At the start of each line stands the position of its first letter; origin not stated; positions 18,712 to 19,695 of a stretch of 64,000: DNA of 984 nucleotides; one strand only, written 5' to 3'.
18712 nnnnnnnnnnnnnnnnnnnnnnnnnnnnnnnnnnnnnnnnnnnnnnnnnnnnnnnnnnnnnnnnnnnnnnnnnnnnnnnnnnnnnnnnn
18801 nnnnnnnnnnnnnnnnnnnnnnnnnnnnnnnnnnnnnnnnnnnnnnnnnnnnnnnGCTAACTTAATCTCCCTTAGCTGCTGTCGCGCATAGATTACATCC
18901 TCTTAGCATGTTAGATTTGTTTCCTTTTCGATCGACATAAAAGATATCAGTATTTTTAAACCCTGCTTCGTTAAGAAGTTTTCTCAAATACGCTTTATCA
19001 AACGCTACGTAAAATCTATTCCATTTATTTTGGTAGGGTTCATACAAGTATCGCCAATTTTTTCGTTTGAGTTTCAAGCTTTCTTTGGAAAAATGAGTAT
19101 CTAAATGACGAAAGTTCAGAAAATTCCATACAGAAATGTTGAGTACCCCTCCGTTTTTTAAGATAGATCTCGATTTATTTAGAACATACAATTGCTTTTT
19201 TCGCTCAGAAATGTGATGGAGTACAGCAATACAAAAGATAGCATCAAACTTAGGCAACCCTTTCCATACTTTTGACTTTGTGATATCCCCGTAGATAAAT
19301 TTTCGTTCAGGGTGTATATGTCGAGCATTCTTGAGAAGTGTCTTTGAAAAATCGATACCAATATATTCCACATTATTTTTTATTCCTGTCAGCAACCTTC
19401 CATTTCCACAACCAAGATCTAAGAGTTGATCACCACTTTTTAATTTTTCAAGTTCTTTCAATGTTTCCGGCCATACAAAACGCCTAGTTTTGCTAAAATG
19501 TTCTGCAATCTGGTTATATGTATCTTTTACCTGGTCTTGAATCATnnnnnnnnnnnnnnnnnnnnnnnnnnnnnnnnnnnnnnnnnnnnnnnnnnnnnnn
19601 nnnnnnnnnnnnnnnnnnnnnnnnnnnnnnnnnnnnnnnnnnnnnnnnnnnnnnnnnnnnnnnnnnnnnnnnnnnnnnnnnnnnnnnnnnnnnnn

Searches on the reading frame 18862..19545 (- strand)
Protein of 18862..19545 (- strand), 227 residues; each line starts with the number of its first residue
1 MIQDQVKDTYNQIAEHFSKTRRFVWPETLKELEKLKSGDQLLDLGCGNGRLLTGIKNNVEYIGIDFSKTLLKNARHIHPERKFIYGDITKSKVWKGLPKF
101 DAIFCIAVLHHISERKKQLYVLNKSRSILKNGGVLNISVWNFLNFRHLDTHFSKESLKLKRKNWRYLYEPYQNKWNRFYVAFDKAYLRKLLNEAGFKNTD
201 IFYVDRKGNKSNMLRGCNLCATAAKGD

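Call 4: search_protein_families(library=ncbifam, proteins=[window:18862-19545:-], max_evalue=0.01)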
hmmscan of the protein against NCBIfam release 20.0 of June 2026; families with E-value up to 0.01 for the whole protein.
window:18862-19545:- (227 aa): 27 families (the best 25 are shown)
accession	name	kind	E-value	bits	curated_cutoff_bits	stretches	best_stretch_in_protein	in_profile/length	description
TIGR02072.1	BioC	equivalog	6.7e-12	45.7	184.95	1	29-155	24-150/244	malonyl-ACP O-methyltransferase BioC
NF045667.1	MTase_DVU1556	equivalog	5.8e-11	42.2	155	1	31-138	16-120/213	DVU_1556 family methyltransferase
NF043040.1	corrin_prot_MT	hypoth_equivalog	1.4e-10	40.9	180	1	34-137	37-147/216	corrinoid protein-associated methyltransferase CpaM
NF002463.0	PRK01683.1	equivalog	2.2e-10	40.6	297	1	35-140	29-131/258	trans-aconitate 2-methyltransferase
TIGR01983.1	UbiG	equivalog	1.6e-09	37.4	102.95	1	21-141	45-155/228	bifunctional 2-polyprenyl-6-hydroxyphenol methylase/3-demethylubiquinol 3-O-methyltransferase UbiG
NF001244.0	PRK00216.1-5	equivalog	3e-09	36.5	216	1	4-137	15-153/236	bifunctional demethylmenaquinone methyltransferase/2-methoxy-6-polyprenyl-1,4-benzoquinol methylase UbiE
TIGR01934.1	MenG_MenH_UbiE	subfamily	3.3e-08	33.1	158.35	1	4-199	6-206/223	ubiquinone/menaquinone biosynthesis methyltransferase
NF040539.1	AST_met_ArsM_2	exception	2.2e-06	27.7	240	1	9-135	31-161/262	putative arsinothricin biosynthesis methyltransferase ArsM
TIGR02021.1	BchM-ChlM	equivalog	4e-06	26.4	158.9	1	8-117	24-136/218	magnesium protoporphyrin IX methyltransferase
NF001243.0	PRK00216.1-4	equivalog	4.1e-06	26.3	235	1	4-200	14-217/237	demethylmenaquinone methyltransferase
TIGR00452.1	TIGR00452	equivalog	4.3e-06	25.7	275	1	25-135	106-217/316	tRNA 5-methoxyuridine(34)/uridine 5-oxyacetic acid(34) synthase CmoB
NF011650.0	PRK15068.1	equivalog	1.5e-05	24.1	209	1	25-135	111-223/324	tRNA 5-methoxyuridine(34)/uridine 5-oxyacetic acid(34) synthase CmoB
TIGR04345.1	ovoA_Cterm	equivalog_domain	1.6e-05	24.6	170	1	7-85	16-90/242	putative 4-mercaptohistidine N1-methyltransferase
NF008823.0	PRK11873.1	subfamily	1.9e-05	24.3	263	1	31-138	71-182/272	arsenite methyltransferase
TIGR02752.1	MenG_heptapren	equivalog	2.4e-05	24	419.85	1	4-200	12-215/231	demethylmenaquinone methyltransferase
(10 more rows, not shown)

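Call 5: search_protein_families(library=pfam, proteins=[window:18862-19545:-], max_evalue=0.01)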
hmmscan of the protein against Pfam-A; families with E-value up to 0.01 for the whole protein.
window:18862-19545:- (227 aa): 13 families
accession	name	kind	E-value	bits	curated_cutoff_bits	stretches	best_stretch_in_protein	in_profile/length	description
PF13847.12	Methyltransf_31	-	1.2e-15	57.9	27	1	36-194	2-144/145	Methyltransferase domain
PF13489.12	Methyltransf_23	-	1.3e-14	54.7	27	1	26-199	11-162/164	Methyltransferase domain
PF08242.18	Methyltransf_12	-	1.5e-14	55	30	1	42-135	1-98/98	Methyltransferase domain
PF13649.12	Methyltransf_25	-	4.3e-13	50.2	27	1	42-133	2-97/97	Methyltransferase domain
PF08241.18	Methyltransf_11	-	6.8e-13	49.5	21.2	1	42-135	1-93/95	Methyltransferase domain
PF02353.26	CMAS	-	1.2e-08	35.1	27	1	34-138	59-165/273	Mycolic acid cyclopropane synthetase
PF01209.24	Ubie_methyltran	-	1.4e-07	31.5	20.1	1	4-200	14-217/233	ubiE/COQ5 methyltransferase family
PF05175.20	MTS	-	2e-05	24.7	23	1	32-161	27-163/170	Methyltransferase small domain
PF00891.24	Methyltransf_2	-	6.9e-05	22.7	22.3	1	15-137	41-165/210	O-methyltransferase domain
PF07021.18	MetW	-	0.00038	20.6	21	1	33-71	9-49/193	Methionine biosynthesis protein MetW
PF01739.24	CheR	-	0.00069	19.5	27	1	83-137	122-173/195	CheR methyltransferase, SAM binding domain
PF08003.17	Methyltransf_9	-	0.0045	16.4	23.8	1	23-135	102-215/315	Protein of unknown function (DUF1698)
PF12692.13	Methyltransf_17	-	0.0093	16.4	27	0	37-91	29-83/160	S-adenosyl-L-methionine methyltransferase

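Call 11: search_solved_structures(query=window:18862-19545:-, max_evalue=0.001, show_alignments=2)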
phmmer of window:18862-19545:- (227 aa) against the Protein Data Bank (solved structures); distinct sequences matched with E-value up to 0.001: 14.
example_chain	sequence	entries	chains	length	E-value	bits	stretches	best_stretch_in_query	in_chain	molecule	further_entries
5cm2_Z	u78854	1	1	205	2.7e-10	43.4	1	19-140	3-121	TRNA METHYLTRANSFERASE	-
3ccf_A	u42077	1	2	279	1.4e-09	41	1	20-133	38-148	Cyclopropane-fatty-acyl-phospholipid synthase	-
5wp4_A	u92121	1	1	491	2.5e-06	30.4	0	26-133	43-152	Phosphoethanolamine N-methyltransferase 1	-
5wp5_A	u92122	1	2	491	4.4e-05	26.4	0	26-133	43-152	Phosphomethylethanolamine N-methyltransferase 2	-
6mro_A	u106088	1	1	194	6e-05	25.9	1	35-134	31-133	methyl transferase from Methanosarcina acetivorans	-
3l8d_A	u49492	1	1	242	7.2e-05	25.7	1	35-139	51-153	Methyltransferase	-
9rfr_A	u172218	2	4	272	0.00011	25.1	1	5-139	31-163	Ubiquinone biosynthesis O-methyltransferase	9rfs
1ve3_A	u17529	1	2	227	0.00013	24.9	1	32-172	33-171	hypothetical protein PH0226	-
3e8s_A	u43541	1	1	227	0.00016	24.5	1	36-139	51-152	Putative SAM Dependent Methyltransferase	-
3cc8_A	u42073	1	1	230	0.00023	24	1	23-208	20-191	Putative methyltransferase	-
6uak_A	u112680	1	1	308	0.00028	23.7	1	9-157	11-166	SAM dependent methyltransferase LahSB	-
3bus_A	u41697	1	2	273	0.0003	23.6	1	32-138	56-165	Methyltransferase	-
8gdu_A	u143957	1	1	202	0.00043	23.1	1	35-133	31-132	Methyltransferase domain-containing protein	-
3cgg_A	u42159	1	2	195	0.00071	22.4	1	37-126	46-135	SAM-dependent methyltransferase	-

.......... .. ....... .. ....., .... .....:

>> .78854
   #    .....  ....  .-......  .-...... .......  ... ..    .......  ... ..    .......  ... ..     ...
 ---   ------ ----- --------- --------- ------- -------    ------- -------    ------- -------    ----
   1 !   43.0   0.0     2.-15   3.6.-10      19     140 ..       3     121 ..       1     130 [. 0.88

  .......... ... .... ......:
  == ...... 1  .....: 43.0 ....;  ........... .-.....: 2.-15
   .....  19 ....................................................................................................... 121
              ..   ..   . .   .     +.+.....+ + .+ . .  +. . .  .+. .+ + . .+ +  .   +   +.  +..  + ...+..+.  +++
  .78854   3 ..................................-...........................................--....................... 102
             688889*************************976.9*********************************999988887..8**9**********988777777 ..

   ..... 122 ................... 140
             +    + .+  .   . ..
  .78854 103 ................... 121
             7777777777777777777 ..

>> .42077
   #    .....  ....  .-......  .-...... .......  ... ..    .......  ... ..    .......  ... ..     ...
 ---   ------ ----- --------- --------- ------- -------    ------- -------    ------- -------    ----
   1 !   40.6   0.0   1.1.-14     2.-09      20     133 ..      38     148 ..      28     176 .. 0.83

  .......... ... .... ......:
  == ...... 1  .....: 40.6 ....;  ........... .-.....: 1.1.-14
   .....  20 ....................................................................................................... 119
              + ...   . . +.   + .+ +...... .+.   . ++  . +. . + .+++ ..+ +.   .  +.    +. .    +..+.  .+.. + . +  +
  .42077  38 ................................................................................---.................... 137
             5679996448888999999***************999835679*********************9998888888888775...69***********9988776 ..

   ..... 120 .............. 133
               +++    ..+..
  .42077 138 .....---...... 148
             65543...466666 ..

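Call 39: search_solved_structures(query=A3, max_evalue=0.0001, show_alignments=1)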
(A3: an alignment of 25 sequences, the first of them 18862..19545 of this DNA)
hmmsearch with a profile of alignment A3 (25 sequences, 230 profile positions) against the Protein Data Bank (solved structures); distinct sequences matched with E-value up to 0.0001: 178 (the best 60 are shown).
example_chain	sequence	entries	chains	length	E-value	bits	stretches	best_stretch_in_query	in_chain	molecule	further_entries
5cm2_Z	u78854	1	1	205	7e-29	103.8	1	25-213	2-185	TRNA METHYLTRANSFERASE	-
3sm3_A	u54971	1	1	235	4.8e-22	81.5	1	38-227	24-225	SAM-dependent methyltransferases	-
1ve3_A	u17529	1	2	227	4.3e-21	78.4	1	28-192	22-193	hypothetical protein PH0226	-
5wp4_A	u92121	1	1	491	1.7e-20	76.4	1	39-144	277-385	Phosphoethanolamine N-methyltransferase 1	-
5wp5_A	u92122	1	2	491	2.2e-20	76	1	38-144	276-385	Phosphomethylethanolamine N-methyltransferase 2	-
3l8d_A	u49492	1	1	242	1.3e-19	73.5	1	14-143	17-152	Methyltransferase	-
3bus_A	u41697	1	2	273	6.3e-18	68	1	37-143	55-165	Methyltransferase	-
4iv8_A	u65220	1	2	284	5.5e-17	64.9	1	40-164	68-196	Phosphoethanolamine N-methyltransferase,putative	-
6uak_A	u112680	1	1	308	3.4e-16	62.3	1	41-141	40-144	SAM dependent methyltransferase LahSB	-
3ccf_A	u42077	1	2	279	3.8e-16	62.2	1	24-141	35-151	Cyclopropane-fatty-acyl-phospholipid synthase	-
9rfr_A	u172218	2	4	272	4.7e-16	61.9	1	13-216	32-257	Ubiquinone biosynthesis O-methyltransferase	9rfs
6uv6_A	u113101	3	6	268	1.1e-15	60.6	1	44-142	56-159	D-glucose O-methyltransferase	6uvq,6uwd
9un4_A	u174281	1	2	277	1.8e-14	56.7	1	42-206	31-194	Juvenile hormone acid O-methyltransferase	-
4mwz_A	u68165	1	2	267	4.7e-14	55.3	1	41-164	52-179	Phosphoethanolamine N-methyltransferase, putative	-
8zc8_A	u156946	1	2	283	4.8e-14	55.3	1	41-143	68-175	MitM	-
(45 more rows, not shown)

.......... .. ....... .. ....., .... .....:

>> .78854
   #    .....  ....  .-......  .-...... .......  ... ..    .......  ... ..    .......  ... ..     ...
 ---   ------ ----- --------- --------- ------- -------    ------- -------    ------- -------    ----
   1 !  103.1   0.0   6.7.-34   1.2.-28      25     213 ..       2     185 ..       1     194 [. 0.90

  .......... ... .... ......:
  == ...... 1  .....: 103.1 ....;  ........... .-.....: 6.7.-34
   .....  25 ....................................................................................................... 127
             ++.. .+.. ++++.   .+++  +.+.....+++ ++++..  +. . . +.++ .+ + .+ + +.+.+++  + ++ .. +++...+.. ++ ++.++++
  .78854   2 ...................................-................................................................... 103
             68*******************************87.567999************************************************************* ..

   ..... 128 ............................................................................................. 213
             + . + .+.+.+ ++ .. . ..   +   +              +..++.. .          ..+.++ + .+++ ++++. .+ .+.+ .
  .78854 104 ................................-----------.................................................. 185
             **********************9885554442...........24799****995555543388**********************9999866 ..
